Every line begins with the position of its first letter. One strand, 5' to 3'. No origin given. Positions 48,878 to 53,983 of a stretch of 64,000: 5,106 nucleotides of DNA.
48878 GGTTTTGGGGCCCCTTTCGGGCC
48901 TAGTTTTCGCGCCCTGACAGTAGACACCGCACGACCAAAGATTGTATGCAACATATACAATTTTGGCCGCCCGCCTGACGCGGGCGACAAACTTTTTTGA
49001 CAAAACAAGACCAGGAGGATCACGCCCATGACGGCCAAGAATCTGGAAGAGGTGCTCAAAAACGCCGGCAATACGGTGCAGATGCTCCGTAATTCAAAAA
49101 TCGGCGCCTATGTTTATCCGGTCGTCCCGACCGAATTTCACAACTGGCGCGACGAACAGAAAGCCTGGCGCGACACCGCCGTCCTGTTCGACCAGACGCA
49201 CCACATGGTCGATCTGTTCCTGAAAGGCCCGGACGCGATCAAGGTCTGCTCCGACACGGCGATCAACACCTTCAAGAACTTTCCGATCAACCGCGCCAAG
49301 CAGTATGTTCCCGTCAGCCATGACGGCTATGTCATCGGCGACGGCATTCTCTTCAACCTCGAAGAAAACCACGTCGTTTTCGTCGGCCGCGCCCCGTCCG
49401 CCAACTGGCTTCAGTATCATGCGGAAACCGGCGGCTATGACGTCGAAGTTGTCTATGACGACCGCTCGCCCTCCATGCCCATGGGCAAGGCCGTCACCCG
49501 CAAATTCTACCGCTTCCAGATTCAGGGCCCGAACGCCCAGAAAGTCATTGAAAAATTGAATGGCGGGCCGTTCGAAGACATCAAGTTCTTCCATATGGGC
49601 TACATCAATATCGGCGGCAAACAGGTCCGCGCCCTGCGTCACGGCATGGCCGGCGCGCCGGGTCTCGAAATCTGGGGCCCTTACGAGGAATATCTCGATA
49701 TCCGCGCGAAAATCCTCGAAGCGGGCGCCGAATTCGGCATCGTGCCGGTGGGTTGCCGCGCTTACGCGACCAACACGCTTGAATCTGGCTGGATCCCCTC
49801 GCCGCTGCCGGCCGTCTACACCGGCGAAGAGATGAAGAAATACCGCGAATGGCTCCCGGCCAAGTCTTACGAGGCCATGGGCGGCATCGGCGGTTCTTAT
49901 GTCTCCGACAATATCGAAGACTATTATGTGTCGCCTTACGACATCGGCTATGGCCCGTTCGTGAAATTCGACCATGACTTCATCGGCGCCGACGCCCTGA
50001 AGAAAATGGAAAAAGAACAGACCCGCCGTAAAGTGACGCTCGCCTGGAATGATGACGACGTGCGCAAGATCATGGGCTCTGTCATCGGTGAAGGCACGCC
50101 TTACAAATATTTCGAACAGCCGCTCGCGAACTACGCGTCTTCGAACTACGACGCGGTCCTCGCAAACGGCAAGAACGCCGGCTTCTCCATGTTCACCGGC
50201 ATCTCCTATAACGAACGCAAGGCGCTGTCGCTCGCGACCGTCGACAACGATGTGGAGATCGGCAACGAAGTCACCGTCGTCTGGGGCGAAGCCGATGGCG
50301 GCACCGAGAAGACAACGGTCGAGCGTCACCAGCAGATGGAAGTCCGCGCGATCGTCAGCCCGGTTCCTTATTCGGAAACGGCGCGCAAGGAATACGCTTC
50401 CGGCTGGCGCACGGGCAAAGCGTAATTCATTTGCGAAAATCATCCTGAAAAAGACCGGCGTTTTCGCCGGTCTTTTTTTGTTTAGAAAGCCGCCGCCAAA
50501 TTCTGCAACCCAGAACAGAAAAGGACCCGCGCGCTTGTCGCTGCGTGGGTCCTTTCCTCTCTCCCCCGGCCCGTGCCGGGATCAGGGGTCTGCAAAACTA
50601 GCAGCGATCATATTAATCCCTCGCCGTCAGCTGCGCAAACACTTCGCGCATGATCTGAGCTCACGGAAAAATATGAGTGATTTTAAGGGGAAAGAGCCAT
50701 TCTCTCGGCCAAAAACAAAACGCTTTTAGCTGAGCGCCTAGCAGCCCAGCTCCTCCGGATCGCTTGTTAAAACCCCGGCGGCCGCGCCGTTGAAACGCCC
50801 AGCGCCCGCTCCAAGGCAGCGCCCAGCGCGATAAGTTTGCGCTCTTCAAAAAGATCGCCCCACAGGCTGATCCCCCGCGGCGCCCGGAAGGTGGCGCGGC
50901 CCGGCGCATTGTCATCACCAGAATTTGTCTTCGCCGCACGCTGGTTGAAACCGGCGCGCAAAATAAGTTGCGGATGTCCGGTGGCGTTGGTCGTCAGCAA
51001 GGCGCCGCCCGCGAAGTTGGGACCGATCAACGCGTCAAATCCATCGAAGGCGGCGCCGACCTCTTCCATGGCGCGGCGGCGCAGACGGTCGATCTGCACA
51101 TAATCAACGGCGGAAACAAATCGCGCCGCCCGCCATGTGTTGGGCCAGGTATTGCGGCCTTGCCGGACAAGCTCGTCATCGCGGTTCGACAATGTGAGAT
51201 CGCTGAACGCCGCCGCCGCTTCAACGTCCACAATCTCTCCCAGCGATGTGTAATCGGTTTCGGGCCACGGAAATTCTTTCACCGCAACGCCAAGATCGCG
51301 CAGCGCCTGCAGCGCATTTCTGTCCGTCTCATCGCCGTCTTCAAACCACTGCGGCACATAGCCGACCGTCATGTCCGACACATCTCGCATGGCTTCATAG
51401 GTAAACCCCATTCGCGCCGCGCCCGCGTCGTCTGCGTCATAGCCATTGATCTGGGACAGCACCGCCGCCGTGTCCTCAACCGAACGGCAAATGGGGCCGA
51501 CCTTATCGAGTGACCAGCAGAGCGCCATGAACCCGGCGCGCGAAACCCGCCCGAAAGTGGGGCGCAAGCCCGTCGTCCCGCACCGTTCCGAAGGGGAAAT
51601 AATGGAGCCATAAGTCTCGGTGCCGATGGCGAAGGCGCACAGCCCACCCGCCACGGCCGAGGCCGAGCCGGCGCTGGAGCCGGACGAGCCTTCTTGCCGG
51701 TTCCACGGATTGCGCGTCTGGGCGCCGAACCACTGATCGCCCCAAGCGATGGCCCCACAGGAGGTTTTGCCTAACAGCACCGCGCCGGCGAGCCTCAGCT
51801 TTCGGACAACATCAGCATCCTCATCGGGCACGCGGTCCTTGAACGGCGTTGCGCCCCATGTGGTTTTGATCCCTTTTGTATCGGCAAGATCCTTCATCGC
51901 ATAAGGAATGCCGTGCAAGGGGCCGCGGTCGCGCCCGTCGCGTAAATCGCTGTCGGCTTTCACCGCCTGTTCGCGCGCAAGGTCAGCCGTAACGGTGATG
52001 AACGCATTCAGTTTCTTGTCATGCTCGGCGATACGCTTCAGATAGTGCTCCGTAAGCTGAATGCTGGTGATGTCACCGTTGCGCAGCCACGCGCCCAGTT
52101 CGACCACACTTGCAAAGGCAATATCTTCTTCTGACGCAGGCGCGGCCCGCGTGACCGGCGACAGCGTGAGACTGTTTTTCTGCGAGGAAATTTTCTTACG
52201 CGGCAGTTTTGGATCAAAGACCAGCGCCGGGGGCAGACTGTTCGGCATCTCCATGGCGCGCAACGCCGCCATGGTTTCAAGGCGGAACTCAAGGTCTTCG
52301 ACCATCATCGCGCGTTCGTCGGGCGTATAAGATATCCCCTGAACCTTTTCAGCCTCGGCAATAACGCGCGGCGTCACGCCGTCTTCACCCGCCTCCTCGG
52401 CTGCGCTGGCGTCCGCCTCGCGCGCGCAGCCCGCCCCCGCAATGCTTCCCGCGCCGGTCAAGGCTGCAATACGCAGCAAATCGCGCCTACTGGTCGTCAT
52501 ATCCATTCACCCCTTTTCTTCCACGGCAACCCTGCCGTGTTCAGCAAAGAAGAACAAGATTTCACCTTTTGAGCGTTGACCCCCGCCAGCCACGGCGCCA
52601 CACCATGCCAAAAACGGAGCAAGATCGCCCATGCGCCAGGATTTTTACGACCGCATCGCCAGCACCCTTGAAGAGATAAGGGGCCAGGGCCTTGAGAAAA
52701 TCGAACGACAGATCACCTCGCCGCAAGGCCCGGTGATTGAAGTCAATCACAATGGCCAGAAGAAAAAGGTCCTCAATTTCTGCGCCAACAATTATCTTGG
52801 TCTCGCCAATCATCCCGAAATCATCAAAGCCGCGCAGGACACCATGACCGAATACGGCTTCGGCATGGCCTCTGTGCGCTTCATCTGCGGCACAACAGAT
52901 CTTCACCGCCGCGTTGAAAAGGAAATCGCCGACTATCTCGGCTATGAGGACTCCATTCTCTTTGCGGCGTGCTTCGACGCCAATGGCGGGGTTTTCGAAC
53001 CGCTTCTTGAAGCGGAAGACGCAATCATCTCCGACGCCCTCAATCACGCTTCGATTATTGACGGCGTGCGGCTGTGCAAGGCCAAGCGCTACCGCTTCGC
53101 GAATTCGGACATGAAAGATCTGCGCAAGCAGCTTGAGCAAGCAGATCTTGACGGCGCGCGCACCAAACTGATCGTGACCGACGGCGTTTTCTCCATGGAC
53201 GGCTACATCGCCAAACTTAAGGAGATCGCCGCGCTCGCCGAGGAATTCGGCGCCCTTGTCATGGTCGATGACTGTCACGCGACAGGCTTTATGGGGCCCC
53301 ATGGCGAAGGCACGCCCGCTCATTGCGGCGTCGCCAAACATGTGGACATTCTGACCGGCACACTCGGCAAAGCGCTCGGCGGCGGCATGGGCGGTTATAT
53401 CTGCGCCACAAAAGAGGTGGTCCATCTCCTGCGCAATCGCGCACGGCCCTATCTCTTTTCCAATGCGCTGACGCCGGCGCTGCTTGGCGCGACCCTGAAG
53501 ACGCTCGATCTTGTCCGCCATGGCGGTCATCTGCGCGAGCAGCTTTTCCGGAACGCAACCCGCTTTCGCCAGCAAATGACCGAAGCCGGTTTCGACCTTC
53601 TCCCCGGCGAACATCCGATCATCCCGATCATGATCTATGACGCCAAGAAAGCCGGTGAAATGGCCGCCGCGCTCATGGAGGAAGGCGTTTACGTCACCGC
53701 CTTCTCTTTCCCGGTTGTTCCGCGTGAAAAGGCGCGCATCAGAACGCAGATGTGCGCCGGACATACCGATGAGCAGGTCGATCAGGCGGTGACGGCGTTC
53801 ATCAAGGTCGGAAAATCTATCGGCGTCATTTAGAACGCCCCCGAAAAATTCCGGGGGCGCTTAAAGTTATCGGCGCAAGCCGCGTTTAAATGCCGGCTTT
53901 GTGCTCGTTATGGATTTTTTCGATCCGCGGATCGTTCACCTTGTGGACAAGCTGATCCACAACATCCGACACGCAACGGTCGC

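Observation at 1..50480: About 50-kb single-locus toolkit for lignin dimers, possibly in a non-sphingomonad host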

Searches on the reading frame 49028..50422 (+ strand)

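Call 16: search_protein_families(library=pfam, proteins=[window:49028-50422:+], max_evalue=0.001)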
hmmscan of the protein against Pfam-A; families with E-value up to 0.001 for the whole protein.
window:49028-50422:+ (465 aa): 1 family
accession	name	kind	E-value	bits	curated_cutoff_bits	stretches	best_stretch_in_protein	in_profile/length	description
PF01571.26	GCV_T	-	7.8e-41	140.4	25.6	1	32-270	19-242/255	Aminomethyltransferase folate-binding domain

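Call 18: search_protein_families(library=ncbifam, proteins=[window:49028-50422:+], max_evalue=0.00001)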
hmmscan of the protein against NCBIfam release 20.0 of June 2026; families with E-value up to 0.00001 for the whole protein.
window:49028-50422:+ (465 aa): 8 families
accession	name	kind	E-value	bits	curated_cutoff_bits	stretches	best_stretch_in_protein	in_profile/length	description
NF047885.1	VanMgalDeMLigM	equivalog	1.3e-245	815.6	580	1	6-463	1-460/461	vanillate/3-O-methylgallate O-demethylase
NF047633.1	SyrngDmethDesA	equivalog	1.5e-198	659.9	800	1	5-457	1-452/453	syringate O-demethylase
NF001567.0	PRK00389.1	subfamily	1.7e-23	83.2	300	1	33-343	27-289/359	glycine cleavage system aminomethyltransferase GcvT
TIGR01372.1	soxA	subfamily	6.6e-16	57.3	1164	1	40-256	646-858/996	sarcosine oxidase subunit alpha family protein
TIGR00528.1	gcvT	equivalog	1.9e-14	53.4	235.85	1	32-254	24-233/362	glycine cleavage system aminomethyltransferase GcvT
NF053776.1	TmaoDeMthMsil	equivalog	5.8e-14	51.5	1100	1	42-256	420-630/763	trimethylamine N-oxide demethylase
NF009133.0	PRK12486.1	equivalog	2.6e-12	46.3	410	1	32-245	36-235/369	dimethylsulfoniopropionate demethylase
NF010093.0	PRK13579.1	equivalog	5.8e-08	31.9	459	1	44-253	45-236/371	glycine cleavage system aminomethyltransferase GcvT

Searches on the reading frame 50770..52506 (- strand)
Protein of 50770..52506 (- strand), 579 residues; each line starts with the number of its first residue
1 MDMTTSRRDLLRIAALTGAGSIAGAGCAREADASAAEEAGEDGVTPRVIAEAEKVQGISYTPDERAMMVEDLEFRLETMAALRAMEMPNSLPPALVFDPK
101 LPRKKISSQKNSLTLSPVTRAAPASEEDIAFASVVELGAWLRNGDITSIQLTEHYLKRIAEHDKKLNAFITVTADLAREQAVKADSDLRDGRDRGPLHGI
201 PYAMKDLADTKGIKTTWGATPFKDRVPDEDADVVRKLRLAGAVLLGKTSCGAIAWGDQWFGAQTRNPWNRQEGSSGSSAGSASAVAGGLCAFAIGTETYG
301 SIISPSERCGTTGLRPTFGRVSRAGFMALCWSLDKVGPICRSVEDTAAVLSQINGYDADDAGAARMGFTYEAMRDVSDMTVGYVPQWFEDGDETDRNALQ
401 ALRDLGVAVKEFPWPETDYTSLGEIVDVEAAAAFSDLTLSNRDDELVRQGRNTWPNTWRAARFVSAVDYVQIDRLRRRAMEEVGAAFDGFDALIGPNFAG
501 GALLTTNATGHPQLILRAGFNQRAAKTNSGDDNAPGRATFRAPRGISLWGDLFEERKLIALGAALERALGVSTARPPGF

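Call 16: search_protein_families(library=pfam, proteins=[window:50770-52506:-], max_evalue=0.001)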
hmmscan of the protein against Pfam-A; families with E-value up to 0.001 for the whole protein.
window:50770-52506:- (579 aa): 1 family
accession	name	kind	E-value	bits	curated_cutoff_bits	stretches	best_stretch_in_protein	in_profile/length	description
PF01425.27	Amidase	-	3.1e-74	251.1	27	1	151-506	2-385/445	Amidase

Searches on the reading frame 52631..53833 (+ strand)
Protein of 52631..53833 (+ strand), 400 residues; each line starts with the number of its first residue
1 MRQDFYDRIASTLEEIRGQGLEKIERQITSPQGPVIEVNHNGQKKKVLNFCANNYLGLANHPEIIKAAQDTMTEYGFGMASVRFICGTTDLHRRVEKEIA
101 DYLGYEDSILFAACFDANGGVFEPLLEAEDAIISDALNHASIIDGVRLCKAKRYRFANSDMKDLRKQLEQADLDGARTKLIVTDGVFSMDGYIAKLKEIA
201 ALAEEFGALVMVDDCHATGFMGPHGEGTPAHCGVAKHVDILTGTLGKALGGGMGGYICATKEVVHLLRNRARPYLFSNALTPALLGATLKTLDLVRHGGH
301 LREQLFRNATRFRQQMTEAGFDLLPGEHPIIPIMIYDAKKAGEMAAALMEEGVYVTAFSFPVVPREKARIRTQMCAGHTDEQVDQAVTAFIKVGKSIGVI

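Call 11: find_related_loci(query=window:52631-53833:+, collection=genome_contigs, flank=3000)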
Query window:52631-53833:+ (400 aa) in genome_contigs; peptide patterns used: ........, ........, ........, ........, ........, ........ (x = any residue, [..] = any of these).
599 stretches matched a pattern (row limit reached: there are more); 589 encode a relative of the query (tblastn E <= 1e-3); the best 80 are kept; 80 distinct loci.
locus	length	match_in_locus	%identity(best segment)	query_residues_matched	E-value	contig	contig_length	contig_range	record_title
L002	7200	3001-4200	87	1-400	0e+0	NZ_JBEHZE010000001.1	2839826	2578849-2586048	Hyphococcus sp. ECK-19 NODE_1_length_2839826_cov_245.764053, whole genome shotgun sequence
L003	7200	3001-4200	87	1-400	0e+0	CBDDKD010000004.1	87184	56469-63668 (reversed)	MAG: Hyphococcus sp. isolate 55fc2c90-895e-4972-86ba-f4a7335516ea genome assembly, contig: contig_4, whole genome shotgu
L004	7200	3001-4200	87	1-400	0e+0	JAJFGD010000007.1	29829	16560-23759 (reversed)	MAG: Marinicaulis sp. isolate OFTM310 OFTM310_6, whole genome shotgun sequence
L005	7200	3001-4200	88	1-400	0e+0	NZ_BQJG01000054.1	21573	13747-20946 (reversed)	MAG: Hyphococcus sp. isolate DHS20C04 sequence054, whole genome shotgun sequence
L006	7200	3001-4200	83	1-400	0e+0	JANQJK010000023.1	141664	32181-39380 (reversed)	MAG: Marinicaulis sp. isolate PL25a_bin.113 k99_2082446, whole genome shotgun sequence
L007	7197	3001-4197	82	2-400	0e+0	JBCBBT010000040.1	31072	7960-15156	MAG: Pseudomonadota bacterium isolate J06588_1 NODE_40_length_31072_cov_8.320503, whole genome shotgun sequence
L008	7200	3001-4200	80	1-400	0e+0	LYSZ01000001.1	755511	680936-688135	MAG: Parvularcula sp. BBD 1991-13 Richardson_scaffold_4, whole genome shotgun sequence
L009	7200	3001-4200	80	1-400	0e+0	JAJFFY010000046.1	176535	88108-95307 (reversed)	MAG: Marinicaulis sp. isolate OFTM16 OFTM16_45, whole genome shotgun sequence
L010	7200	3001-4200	79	1-400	0e+0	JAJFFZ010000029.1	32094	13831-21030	MAG: Marinicaulis sp. isolate OFTM183 OFTM183_28, whole genome shotgun sequence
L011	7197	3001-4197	79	2-400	0e+0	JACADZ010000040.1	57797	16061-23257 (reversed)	MAG: Parvularculaceae bacterium isolate L.E.AP.15 k119_303119, whole genome shotgun sequence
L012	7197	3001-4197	77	2-400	0e+0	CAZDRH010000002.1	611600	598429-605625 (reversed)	MAG TPA_asm: uncultured Caulobacterales bacterium isolate SRP287051_co2_106 genome assembly, contig: NODE_4_length_61160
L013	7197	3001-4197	76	2-400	0e+0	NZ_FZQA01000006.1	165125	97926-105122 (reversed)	Amphiplicatus metriothermophilus strain CGMCC 1.12710, whole genome shotgun sequence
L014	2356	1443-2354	97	1-304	0e+0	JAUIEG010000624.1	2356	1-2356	MAG: Alphaproteobacteria bacterium isolate 8_bin.23 NODE_42686_length_2356_cov_1.395245, whole genome shotgun sequence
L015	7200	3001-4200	74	1-400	0e+0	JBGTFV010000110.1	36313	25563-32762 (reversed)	MAG: Parvularculaceae bacterium isolate JTS-RE20 k141_11105208, whole genome shotgun sequence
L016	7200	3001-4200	73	1-400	0e+0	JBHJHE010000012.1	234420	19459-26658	MAG: Parvularculaceae bacterium isolate sb_S12C5395 S12Ck141_515286, whole genome shotgun sequence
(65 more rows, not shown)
